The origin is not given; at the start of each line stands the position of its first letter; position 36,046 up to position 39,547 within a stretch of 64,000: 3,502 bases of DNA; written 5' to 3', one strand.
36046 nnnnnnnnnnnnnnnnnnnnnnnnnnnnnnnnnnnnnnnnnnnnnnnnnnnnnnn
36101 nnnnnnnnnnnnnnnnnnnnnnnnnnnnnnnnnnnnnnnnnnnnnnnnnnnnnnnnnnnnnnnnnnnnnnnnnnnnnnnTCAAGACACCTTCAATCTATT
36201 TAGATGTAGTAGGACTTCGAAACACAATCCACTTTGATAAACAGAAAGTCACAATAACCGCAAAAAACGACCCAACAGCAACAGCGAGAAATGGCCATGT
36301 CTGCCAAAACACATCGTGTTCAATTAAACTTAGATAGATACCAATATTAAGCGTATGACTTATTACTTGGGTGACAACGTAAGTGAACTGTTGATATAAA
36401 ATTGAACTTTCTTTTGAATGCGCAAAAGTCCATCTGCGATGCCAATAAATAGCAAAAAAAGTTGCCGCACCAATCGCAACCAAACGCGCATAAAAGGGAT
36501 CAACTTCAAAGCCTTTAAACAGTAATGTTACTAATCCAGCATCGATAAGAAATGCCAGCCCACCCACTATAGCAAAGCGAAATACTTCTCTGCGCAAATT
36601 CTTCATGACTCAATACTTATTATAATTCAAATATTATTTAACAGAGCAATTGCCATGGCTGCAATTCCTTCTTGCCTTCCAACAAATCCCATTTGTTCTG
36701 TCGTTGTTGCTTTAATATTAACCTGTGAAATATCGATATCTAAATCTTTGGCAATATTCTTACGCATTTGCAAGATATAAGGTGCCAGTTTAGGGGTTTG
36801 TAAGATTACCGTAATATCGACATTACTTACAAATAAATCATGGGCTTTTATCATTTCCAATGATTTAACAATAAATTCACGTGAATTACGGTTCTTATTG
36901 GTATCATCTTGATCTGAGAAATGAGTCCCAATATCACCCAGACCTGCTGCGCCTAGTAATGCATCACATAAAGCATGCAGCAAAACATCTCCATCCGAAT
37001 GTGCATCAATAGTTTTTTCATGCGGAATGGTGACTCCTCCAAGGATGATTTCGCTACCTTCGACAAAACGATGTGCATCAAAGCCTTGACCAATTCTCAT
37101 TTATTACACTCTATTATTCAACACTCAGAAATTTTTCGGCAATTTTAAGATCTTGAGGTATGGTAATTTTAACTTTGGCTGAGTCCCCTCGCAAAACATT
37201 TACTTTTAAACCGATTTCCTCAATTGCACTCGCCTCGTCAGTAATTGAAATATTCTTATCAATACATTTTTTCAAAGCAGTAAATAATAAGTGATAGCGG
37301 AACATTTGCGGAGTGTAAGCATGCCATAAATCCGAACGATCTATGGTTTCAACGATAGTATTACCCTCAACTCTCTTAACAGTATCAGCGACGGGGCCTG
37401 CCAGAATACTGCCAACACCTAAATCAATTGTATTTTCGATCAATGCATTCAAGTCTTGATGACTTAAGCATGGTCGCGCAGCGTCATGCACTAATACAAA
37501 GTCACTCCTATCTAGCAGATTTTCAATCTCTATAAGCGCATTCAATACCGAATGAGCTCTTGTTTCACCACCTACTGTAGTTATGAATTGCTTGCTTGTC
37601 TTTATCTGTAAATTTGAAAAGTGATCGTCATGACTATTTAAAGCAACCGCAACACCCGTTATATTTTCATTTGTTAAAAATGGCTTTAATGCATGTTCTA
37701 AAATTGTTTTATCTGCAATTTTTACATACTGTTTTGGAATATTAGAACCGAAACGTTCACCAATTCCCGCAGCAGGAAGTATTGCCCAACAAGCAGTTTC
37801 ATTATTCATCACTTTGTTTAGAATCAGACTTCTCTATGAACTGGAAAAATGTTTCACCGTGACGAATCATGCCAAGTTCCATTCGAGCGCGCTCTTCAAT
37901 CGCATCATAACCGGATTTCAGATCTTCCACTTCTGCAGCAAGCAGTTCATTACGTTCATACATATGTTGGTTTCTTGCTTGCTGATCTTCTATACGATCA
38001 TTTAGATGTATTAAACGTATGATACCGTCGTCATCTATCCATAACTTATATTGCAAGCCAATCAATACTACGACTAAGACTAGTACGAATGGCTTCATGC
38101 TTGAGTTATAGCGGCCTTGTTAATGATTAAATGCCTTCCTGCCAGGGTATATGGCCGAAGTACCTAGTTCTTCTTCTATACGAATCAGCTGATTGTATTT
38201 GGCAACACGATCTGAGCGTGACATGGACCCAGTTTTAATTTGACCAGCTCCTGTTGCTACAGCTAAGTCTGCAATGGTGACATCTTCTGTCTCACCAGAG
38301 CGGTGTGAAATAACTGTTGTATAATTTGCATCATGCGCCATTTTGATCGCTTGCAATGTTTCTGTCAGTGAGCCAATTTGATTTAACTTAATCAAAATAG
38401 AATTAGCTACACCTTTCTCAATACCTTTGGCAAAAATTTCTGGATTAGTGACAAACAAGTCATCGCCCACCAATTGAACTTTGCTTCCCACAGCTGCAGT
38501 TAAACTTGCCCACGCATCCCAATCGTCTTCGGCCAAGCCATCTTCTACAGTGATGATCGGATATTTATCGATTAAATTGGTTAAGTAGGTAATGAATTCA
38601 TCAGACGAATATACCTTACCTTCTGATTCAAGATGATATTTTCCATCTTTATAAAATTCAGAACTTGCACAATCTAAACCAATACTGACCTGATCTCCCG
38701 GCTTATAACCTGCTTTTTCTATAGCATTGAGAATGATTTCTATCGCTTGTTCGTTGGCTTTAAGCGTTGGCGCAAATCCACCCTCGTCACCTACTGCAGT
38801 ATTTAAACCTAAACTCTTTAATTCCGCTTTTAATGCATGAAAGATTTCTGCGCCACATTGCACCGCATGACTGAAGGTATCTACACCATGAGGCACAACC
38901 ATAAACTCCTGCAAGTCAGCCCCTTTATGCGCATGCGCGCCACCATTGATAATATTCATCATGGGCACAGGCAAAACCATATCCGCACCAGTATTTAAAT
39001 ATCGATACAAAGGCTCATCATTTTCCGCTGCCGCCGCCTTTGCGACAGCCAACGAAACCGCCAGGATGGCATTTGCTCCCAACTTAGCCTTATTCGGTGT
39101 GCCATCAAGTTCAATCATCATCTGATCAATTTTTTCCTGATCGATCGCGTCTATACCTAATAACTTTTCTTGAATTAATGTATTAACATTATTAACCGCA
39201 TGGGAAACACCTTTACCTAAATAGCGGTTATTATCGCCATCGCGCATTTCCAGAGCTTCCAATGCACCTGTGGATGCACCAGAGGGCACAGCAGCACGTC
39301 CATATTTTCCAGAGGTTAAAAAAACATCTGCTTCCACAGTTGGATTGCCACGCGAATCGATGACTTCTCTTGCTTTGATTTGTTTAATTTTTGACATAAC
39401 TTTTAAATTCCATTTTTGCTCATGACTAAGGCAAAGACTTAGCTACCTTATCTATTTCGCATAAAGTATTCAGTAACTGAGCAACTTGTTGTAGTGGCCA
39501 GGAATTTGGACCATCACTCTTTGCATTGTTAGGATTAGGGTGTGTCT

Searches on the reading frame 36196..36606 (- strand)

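Call 51: search_protein_families(library=pfam, proteins=[window:36196-36606:-], max_evalue=0.000001)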
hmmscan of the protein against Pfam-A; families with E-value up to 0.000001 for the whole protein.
window:36196-36606:- (136 aa): 1 family
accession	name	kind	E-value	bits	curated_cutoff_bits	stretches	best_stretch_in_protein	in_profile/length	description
PF04138.20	GtrA_DPMS_TM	-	8.4e-19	68.3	26.1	1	10-129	1-117/117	GtrA/DPMS, transmembrane domain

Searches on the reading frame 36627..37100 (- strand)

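Call 52: search_protein_families(library=pfam, proteins=[window:36627-37100:-], max_evalue=0.01)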
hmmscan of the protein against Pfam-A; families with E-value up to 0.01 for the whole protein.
window:36627-37100:- (157 aa): 1 family
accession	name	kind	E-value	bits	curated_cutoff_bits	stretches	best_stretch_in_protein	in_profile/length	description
PF02542.21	YgbB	-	7.3e-66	221.7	26.7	1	1-154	1-154/155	YgbB family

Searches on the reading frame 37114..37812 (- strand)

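Call 52: search_protein_families(library=pfam, proteins=[window:37114-37812:-], max_evalue=0.01)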
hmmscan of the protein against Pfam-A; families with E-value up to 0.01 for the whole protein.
window:37114-37812:- (232 aa): 3 families
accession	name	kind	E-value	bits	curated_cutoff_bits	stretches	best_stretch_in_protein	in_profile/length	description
PF01128.25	IspD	-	4.6e-64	216.7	27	1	10-229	3-219/221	2-C-methyl-D-erythritol 4-phosphate cytidylyltransferase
PF12804.13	NTP_transf_3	-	0.00021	21.9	27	1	11-127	2-110/160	MobA-like NTP transferase domain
PF00483.29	NTP_transferase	-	0.00091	19.3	21.2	1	14-110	6-110/245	Nucleotidyl transferase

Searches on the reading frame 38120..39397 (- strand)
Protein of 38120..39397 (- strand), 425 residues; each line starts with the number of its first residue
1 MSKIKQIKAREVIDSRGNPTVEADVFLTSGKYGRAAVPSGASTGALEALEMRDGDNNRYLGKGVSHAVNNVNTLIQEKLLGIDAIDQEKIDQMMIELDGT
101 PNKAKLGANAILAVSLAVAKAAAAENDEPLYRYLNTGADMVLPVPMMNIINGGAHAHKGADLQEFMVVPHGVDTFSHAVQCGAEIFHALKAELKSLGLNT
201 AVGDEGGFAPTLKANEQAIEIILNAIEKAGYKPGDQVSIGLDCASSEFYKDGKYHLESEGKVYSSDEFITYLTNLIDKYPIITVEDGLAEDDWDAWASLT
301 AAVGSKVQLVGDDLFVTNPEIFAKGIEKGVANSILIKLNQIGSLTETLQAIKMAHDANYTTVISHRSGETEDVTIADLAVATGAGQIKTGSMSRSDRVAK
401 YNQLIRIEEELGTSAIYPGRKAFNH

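Call 52: search_protein_families(library=pfam, proteins=[window:38120-39397:-], max_evalue=0.01)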
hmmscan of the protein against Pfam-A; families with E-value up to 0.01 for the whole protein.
window:38120-39397:- (425 aa): 4 families
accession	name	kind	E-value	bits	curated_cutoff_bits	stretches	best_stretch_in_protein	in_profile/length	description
PF00113.28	Enolase_C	-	1.4e-128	428.8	21.5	1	140-423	2-293/296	Enolase, C-terminal TIM barrel domain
PF03952.21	Enolase_N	-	3e-60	202.6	35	1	4-134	1-131/131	Enolase, N-terminal domain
PF13378.12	MR_MLE_C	-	5.2e-07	30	29.4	1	263-392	55-179/219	Enolase C-terminal domain-like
PF07476.17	MAAL_C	-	0.0007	19.3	27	1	301-387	134-221/249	Methylaspartate ammonia-lyase C-terminus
